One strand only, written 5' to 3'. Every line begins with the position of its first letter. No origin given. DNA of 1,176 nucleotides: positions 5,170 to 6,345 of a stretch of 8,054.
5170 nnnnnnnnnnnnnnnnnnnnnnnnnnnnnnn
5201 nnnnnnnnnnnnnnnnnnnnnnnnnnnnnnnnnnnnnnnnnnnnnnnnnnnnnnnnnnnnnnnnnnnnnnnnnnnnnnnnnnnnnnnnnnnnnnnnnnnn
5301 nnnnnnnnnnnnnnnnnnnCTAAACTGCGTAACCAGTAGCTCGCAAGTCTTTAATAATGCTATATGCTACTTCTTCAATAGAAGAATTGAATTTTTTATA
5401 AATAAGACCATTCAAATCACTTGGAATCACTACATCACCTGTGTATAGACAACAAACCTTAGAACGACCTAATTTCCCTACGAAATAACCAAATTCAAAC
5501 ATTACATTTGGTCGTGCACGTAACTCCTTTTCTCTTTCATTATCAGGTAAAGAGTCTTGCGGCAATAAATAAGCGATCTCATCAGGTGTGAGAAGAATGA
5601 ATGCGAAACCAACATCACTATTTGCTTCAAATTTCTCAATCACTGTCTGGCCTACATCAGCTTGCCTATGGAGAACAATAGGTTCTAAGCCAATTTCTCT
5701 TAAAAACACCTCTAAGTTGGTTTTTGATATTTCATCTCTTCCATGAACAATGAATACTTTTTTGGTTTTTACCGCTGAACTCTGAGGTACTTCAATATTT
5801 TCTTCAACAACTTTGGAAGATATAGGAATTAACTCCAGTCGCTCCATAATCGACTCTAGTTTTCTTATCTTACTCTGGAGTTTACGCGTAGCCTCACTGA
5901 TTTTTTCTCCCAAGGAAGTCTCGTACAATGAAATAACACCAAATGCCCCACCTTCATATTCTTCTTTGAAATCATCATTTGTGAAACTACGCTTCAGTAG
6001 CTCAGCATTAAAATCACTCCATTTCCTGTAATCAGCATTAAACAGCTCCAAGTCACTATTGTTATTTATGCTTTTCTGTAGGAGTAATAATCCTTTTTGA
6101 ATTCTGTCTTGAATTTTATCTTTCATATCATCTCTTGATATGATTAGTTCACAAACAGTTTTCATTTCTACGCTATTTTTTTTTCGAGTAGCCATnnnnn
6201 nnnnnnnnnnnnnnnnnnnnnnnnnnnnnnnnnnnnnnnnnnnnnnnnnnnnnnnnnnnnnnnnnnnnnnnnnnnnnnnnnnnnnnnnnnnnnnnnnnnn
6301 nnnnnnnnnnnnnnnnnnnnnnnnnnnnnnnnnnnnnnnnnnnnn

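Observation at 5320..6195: Candidate undescribed defence gene: TIR-like domain fused to an unassigned N-terminal domain in the satellite cargo position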

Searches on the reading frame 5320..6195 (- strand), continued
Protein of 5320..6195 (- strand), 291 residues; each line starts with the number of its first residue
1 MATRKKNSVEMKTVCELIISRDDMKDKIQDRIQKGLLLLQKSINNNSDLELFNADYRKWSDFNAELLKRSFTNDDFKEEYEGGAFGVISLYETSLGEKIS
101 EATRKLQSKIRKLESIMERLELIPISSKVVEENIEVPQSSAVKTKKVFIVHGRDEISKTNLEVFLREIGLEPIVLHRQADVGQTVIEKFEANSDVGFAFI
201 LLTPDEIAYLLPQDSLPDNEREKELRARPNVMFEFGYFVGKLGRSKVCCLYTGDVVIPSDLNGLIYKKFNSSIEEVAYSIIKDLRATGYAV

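Call 72: search_dna_similar(query=window:5320-6195:-, collection=plasmids, mode=protein, max_rows=15)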
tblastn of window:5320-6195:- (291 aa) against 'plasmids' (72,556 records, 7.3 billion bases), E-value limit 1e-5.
Records with a match: 1158; places in all: 1172; records where one place covers at least 80% of the query: 5.
Best place of each record, by identity: >=99% 1; <60% 1157.
By first word of the organism name: Klebsiella 617; Escherichia 368; Salmonella 64; Enterobacter 23; Burkholderia 9; Bacillus 7; Rhizobium 6; Arthrobacter 5; Agrobacterium 5; Shigella 5; and 31 more.
By predicted mobility (MOB-suite, as given by PLSDB): conjugative 576; non-mobilizable 513; mobilizable 69.
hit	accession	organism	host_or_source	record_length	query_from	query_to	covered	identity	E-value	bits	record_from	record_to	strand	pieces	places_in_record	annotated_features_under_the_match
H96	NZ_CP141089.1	Escherichia coli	Homo sapiens,Infected Human Urine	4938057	1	291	100%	100.0%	0e+0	590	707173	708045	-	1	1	none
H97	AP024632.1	Arthrobacter sp. NtRootA2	Nicotiana tabacum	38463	36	272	81%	33.3%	7e-26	114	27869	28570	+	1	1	hypothetical protein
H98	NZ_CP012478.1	Arthrobacter sp. ERGS1:01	single,stream water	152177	32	272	83%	32.7%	3e-22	103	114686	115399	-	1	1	nucleotide-binding protein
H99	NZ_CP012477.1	Arthrobacter sp. ERGS1:01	single,stream water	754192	32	272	83%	32.7%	3e-22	103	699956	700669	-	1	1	nucleotide-binding protein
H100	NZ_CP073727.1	Burkholderia pseudomallei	soil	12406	91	291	69%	38.2%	2e-33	136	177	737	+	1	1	none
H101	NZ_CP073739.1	Burkholderia pseudomallei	soil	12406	91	291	69%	38.2%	3e-33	135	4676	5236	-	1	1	nucleotide-binding protein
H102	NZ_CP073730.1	Burkholderia pseudomallei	water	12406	91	291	69%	38.2%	3e-33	135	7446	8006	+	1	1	nucleotide-binding protein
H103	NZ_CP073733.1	Burkholderia pseudomallei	soil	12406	91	291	69%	38.2%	3e-33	135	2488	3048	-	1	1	nucleotide-binding protein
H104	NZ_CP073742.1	Burkholderia pseudomallei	soil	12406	91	291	69%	38.2%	3e-33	135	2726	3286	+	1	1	nucleotide-binding protein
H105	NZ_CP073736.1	Burkholderia pseudomallei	soil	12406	91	291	69%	38.2%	3e-33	135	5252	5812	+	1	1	nucleotide-binding protein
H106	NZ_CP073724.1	Burkholderia pseudomallei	soil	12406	91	291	69%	38.2%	3e-33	135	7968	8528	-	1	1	nucleotide-binding protein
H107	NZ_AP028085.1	Burkholderia pseudomallei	-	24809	91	291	69%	38.2%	3e-33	135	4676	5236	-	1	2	nucleotide-binding protein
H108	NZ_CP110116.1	Arthrobacter sp. YA7-1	Solanum lycopersicum,Tomato (Solanum ...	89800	43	291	86%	30.8%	6e-23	105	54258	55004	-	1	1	nucleotide-binding protein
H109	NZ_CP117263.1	Rhizobium tumorigenes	Rubus sp.,pure bacterial culture,Aerial ...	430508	89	287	68%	38.4%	3e-31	130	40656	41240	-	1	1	nucleotide-binding protein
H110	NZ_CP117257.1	Rhizobium tumorigenes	Rubus sp.,pure bacterial culture,Aerial ...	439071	89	287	68%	38.4%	3e-31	130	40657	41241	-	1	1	nucleotide-binding protein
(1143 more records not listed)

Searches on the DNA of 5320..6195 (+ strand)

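Call 8: search_dna_similar(query=window:5320-6195:+, collection=ecoli_genomes, mode=near, max_rows=30)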
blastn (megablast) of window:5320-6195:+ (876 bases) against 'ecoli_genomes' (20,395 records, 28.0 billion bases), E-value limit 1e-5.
Records with a match: 37; places in all: 37; records where one place covers at least 80% of the query: 37.
Genomes with a match: 37 of 5426; with a place that covers at least 80% of the query: 37. Places per genome that has any: lowest 1, median 1, highest 1. On chromosomes: 37 places; on plasmids: 0.
Best place of each record, by identity: >=99% 37.
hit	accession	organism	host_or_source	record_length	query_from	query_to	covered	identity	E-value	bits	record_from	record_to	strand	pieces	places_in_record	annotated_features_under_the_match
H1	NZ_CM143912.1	Escherichia coli strain E04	Homo sapiens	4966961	1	876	100%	100.0%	0e+0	1618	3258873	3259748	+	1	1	TIR domain-containing protein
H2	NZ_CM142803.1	Escherichia coli strain GPEC709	chicken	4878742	1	876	100%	99.8%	0e+0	1607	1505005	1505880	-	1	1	TIR domain-containing protein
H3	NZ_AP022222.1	Escherichia coli strain WP8-S17-ESBL-12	-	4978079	1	876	100%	99.7%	0e+0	1602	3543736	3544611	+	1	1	TIR domain-containing protein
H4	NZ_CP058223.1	Escherichia coli strain 550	Homo sapiens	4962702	1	876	100%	99.7%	0e+0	1602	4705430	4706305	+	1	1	TIR domain-containing protein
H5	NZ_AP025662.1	Escherichia coli strain TUM20902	Homo sapiens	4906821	1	876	100%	99.7%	0e+0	1602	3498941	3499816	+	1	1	TIR domain-containing protein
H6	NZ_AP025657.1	Escherichia coli strain TUM13867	Homo sapiens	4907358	1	876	100%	99.7%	0e+0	1602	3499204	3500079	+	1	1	TIR domain-containing protein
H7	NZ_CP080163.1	Escherichia coli strain PK8275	chicken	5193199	1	876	100%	99.7%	0e+0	1602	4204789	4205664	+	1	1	TIR domain-containing protein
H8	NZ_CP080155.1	Escherichia coli strain PK8261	chicken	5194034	1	876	100%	99.7%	0e+0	1602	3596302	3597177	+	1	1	TIR domain-containing protein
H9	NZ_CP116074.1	Escherichia coli strain DETEC-S586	ICU staff rectal swab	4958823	1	876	100%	99.7%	0e+0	1602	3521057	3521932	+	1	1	TIR domain-containing protein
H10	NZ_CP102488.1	Escherichia coli O15:H18 strain ST69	Homo sapiens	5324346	1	876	100%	99.7%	0e+0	1602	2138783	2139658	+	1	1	TIR domain-containing protein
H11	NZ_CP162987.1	Escherichia coli strain W284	Homo sapiens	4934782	1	876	100%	99.7%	0e+0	1602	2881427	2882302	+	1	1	TIR domain-containing protein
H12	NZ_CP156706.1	Escherichia coli strain PKF11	Milvus migrans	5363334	1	876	100%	99.7%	0e+0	1602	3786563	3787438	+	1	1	nucleotide-binding protein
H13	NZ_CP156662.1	Escherichia coli strain PKF4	Milvus migrans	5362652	1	876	100%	99.7%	0e+0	1602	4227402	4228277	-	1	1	nucleotide-binding protein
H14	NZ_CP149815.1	Escherichia coli strain EP91A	pig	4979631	1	876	100%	99.7%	0e+0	1602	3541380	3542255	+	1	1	TIR domain-containing protein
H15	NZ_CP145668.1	Escherichia coli strain S1-CHI-01-A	Homo sapiens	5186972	1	876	100%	99.7%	0e+0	1602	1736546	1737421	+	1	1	TIR domain-containing protein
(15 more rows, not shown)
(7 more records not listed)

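Call 9: get_annotated_region(hit=H1, flank=12000)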
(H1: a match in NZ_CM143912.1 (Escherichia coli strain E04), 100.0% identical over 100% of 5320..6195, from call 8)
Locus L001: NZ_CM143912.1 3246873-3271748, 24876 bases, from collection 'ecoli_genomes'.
description: Escherichia coli strain E04 chromosome, whole genome shotgun sequence
organism: Escherichia coli strain E04 (NCBI taxid 562)
replicon: chromosome; assembly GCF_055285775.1
host: Homo sapiens; source: urine sample; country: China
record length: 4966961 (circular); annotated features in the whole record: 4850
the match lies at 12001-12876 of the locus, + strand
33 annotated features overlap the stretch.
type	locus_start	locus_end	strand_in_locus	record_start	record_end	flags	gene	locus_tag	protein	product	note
CDS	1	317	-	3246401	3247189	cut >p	-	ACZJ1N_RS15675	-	major capsid protein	incomplete; partial in the middle of a contig; missing N-terminus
CDS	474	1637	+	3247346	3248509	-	-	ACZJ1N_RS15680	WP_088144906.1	DUF262 domain-containing protein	-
CDS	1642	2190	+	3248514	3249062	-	-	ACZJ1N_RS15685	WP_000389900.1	HEPN domain-containing protein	-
CDS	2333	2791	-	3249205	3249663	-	tnpA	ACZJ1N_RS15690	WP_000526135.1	IS200/IS605-like element IS200C family transposase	-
CDS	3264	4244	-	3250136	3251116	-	-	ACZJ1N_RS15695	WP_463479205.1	IS5-like element ISKpn26 family transposase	-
CDS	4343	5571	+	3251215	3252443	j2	-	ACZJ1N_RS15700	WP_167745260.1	IS3 family transposase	programmed frameshift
CDS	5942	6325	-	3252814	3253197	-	-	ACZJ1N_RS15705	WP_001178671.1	helix-turn-helix transcriptional regulator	-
CDS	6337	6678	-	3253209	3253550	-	-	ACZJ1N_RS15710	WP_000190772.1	head decoration protein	-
CDS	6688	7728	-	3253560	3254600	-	-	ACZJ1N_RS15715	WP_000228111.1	major capsid protein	-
CDS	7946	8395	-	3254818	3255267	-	-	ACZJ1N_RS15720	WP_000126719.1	single-stranded DNA-binding protein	-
CDS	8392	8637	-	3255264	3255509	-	-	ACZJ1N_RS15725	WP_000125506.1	hypothetical protein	-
CDS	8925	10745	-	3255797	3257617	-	-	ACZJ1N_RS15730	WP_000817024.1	DNA primase family protein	-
CDS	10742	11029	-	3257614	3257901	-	-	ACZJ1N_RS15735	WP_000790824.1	DUF4222 domain-containing protein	-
CDS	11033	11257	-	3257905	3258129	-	-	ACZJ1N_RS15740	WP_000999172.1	hypothetical protein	-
CDS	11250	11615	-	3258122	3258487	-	-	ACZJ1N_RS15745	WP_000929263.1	host cell division inhibitor Icd-like protein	-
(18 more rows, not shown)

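Call 10: get_annotated_region(hit=H12, flank=12000)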
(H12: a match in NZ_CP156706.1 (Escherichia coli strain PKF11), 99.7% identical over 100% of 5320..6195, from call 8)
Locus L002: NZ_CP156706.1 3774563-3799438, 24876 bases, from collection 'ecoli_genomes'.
description: Escherichia coli strain PKF11 chromosome, complete genome
organism: Escherichia coli strain PKF11 (NCBI taxid 562)
replicon: chromosome; assembly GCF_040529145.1
host: Milvus migrans; source: Wild birds; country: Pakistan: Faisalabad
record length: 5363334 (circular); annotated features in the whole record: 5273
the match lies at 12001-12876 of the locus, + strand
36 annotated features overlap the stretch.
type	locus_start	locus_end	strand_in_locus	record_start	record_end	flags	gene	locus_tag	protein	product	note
CDS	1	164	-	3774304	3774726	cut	-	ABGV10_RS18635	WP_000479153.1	phage minor tail protein G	-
CDS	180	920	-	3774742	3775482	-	-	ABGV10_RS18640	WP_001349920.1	phage tail protein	-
CDS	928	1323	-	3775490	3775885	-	-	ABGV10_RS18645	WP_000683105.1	phage minor tail U family protein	-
CDS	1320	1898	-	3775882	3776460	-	-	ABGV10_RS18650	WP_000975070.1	phage tail protein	-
CDS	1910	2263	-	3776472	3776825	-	-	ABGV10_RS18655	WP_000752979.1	head-tail joining protein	-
CDS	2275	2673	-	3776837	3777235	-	-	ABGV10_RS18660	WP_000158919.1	DNA-packaging protein FI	-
CDS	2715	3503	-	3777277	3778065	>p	-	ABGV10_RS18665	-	minor capsid protein E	incomplete; partial in the middle of a contig; missing N-terminus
CDS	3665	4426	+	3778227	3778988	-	-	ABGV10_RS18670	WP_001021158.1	abortive infection family protein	-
CDS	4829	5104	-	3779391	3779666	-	-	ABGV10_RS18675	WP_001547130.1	hypothetical protein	-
CDS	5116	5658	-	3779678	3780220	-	-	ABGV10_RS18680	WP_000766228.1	terminase small subunit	-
CDS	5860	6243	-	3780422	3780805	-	-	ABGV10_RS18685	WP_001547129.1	AlpA family phage regulatory protein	-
CDS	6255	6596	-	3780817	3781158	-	-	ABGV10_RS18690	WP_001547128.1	head decoration protein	-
CDS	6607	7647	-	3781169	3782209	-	-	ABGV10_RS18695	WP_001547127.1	major capsid protein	-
CDS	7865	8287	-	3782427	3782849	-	-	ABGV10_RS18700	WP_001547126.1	single-stranded DNA-binding protein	-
CDS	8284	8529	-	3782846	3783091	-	-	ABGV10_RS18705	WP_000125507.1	hypothetical protein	-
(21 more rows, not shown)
